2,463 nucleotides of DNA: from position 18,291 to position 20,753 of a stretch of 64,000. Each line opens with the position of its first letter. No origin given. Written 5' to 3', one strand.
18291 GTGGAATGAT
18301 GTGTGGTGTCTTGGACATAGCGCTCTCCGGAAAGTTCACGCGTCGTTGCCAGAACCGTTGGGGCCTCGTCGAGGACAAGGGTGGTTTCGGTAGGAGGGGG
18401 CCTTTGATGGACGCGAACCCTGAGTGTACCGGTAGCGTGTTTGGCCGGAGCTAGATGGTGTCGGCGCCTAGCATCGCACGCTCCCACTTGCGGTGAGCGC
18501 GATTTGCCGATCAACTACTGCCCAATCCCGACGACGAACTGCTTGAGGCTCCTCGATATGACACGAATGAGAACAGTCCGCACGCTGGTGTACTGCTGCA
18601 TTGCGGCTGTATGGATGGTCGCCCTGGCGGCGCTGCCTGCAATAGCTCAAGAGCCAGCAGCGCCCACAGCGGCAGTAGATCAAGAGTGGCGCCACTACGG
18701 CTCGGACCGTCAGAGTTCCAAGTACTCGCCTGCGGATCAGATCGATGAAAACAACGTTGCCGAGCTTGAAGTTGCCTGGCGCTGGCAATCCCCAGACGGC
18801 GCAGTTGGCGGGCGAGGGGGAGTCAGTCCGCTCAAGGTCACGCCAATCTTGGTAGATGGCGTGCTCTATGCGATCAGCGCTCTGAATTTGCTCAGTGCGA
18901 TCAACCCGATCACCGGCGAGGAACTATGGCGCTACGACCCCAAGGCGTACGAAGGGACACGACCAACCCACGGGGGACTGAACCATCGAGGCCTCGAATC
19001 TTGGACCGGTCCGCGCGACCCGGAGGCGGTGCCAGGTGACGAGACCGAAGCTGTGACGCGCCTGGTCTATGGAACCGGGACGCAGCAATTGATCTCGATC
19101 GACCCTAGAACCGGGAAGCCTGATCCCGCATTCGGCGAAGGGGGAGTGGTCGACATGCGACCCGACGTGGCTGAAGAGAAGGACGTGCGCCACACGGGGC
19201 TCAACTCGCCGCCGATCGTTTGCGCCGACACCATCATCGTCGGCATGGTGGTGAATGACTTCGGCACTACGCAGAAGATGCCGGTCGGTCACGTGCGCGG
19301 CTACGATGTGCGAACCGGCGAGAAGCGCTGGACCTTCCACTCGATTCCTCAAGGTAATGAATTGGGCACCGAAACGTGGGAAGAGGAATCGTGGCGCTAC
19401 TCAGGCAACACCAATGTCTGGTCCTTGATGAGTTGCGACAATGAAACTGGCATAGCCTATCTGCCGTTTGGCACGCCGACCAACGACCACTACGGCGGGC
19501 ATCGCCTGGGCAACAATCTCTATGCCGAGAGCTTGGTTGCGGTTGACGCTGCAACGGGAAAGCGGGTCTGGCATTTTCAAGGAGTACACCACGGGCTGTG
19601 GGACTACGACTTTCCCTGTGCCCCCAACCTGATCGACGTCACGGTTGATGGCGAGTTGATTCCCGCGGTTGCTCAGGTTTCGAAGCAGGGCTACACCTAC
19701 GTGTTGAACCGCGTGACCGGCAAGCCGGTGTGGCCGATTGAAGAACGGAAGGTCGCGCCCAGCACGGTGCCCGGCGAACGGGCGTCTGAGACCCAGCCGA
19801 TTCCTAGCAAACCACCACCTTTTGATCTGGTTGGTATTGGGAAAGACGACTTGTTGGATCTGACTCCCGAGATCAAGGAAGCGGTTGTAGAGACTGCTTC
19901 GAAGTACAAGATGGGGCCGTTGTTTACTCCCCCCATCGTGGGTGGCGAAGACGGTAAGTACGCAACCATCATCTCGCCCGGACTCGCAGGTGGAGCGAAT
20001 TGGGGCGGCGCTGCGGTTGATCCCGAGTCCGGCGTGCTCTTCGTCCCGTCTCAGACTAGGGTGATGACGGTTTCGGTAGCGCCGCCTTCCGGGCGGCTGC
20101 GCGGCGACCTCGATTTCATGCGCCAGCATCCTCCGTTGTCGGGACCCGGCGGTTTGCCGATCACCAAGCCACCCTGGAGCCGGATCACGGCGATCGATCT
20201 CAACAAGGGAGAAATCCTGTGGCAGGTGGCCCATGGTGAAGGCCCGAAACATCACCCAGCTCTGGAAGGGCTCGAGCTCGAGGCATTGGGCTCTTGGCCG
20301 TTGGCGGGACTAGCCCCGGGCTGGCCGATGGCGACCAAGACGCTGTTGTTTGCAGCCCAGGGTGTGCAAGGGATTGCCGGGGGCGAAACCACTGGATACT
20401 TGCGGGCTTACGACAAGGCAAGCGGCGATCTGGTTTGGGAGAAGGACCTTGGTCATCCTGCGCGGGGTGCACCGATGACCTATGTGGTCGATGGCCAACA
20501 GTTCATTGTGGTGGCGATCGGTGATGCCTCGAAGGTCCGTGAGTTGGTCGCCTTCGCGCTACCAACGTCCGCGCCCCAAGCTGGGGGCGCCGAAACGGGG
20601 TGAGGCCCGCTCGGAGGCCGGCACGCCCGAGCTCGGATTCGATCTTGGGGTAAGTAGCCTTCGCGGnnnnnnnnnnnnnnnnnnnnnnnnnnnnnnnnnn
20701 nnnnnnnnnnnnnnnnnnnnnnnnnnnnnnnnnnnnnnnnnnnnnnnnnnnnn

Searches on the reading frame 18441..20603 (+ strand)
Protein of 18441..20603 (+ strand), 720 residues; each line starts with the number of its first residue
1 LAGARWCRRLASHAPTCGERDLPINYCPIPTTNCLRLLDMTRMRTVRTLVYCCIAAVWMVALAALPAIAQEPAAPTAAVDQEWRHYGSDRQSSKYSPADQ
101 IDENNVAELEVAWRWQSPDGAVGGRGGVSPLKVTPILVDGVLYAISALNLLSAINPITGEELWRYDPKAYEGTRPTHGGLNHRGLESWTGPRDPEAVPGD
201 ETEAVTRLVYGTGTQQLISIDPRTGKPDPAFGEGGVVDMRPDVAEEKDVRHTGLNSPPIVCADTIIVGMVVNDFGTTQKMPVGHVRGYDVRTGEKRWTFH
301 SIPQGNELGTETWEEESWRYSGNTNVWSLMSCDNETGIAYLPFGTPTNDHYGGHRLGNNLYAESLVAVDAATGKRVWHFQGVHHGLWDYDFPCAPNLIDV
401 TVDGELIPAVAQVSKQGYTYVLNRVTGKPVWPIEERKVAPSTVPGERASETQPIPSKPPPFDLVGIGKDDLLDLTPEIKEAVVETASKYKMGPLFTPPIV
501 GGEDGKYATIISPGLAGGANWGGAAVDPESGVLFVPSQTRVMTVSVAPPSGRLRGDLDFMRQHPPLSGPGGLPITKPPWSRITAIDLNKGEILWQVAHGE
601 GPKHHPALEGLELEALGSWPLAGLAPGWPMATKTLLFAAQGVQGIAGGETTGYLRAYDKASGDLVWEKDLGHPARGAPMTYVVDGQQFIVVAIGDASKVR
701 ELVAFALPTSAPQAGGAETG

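Call 16: search_protein_families(library=pfam, proteins=[window:18441-20603:+], max_evalue=0.001)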
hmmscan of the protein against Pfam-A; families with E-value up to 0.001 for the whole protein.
window:18441-20603:+ (720 aa): 2 families
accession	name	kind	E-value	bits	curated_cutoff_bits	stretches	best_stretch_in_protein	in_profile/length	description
PF01011.28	PQQ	-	1.9e-184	615.1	26.7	1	83-689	1-595/595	Glucose/ethanol/alcohol dehydrogenase, beta-propeller domain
PF13360.13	PQQ_2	-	1.3e-15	58.2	27.6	1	580-695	3-83/233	Outer membrane protein assembly factor BamB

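Call 20: find_related_loci(query=window:18441-20603:+, collection=genome_contigs, flank=10000)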
Query window:18441-20603:+ (720 aa) in genome_contigs; peptide patterns used: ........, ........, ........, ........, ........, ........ (x = any residue, [..] = any of these).
599 stretches matched a pattern (row limit reached: there are more); 568 encode a relative of the query (tblastn E <= 1e-3); the best 80 are kept; 80 distinct loci.
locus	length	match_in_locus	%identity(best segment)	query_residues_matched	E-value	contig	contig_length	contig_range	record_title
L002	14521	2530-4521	49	33-708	0e+0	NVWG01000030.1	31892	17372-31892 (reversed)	MAG: Candidatus Hydrogenedentota bacterium isolate NORP43 Contig_source1383C_2929, whole genome shotgun sequence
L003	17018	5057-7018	48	55-711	0e+0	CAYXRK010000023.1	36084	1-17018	MAG TPA_asm: uncultured Nitrospirales bacterium isolate binchicken_co248_263 genome assembly, contig: NODE_909_length_36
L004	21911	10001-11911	50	73-708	0e+0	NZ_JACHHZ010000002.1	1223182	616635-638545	Povalibacter uvarum strain DSM 26723 Ga0415266_02, whole genome shotgun sequence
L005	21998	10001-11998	49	41-707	0e+0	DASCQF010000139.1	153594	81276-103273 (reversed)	MAG TPA_asm: Vicinamibacterales bacterium isolate Fu_MAG_63 c_000001209314, whole genome shotgun sequence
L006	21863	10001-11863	49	82-707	0e+0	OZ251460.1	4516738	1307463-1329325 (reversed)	MAG: Limisphaerales bacterium isolate 2f8dc77b-15da-45c1-ae04-c50d9079170f genome assembly, chromosome: 1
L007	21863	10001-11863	49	82-707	0e+0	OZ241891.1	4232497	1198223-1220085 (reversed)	MAG: Limisphaerales bacterium isolate 13428dcb-cd66-474c-a4e8-c35200876364 genome assembly, chromosome: 1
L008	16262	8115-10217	47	1-708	0e+0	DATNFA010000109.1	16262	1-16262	MAG TPA_asm: Steroidobacteraceae bacterium isolate SMAG_U11282 k141_4497532, whole genome shotgun sequence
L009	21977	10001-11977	48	36-708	0e+0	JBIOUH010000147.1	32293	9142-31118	MAG: Steroidobacteraceae bacterium isolate MAG139 k127_3230876, whole genome shotgun sequence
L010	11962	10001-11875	51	82-708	0e+0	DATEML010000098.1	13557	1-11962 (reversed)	MAG TPA_asm: Steroidobacteraceae bacterium isolate SMAG_U8941 k141_242715, whole genome shotgun sequence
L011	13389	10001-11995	48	31-712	0e+0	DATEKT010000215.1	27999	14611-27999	MAG TPA_asm: Steroidobacteraceae bacterium isolate SMAG_U8897 k141_238063, whole genome shotgun sequence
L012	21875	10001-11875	51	82-708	0e+0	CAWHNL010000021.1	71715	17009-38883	MAG: uncultured Gammaproteobacteria bacterium isolate MFD04850.bin.2.287 genome assembly, contig: contig_70696, whole ge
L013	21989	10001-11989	47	41-707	0e+0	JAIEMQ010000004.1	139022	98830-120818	MAG: Cyanobacteriota bacterium isolate co.spades.CONCOCT.2.5kb_103 c_000000000052, whole genome shotgun sequence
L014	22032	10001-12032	50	24-708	0e+0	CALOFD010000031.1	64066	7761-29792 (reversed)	MAG: Thermoanaerobaculia bacterium isolate LOGT_bin.0036 genome assembly, contig: contig_73524, whole genome shotgun seq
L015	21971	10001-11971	47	41-707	0e+0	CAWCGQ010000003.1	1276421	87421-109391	MAG: uncultured Acidimicrobiia bacterium isolate MFD01275.bin.1.78 genome assembly, contig: contig_3345, whole genome sh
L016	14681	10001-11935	47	37-712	0e+0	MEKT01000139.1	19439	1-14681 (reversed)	MAG: Acidobacteria bacterium RIFCSPLOWO2_02_FULL_65_29 rifcsplowo2_02_scaffold_3467, whole genome shotgun sequence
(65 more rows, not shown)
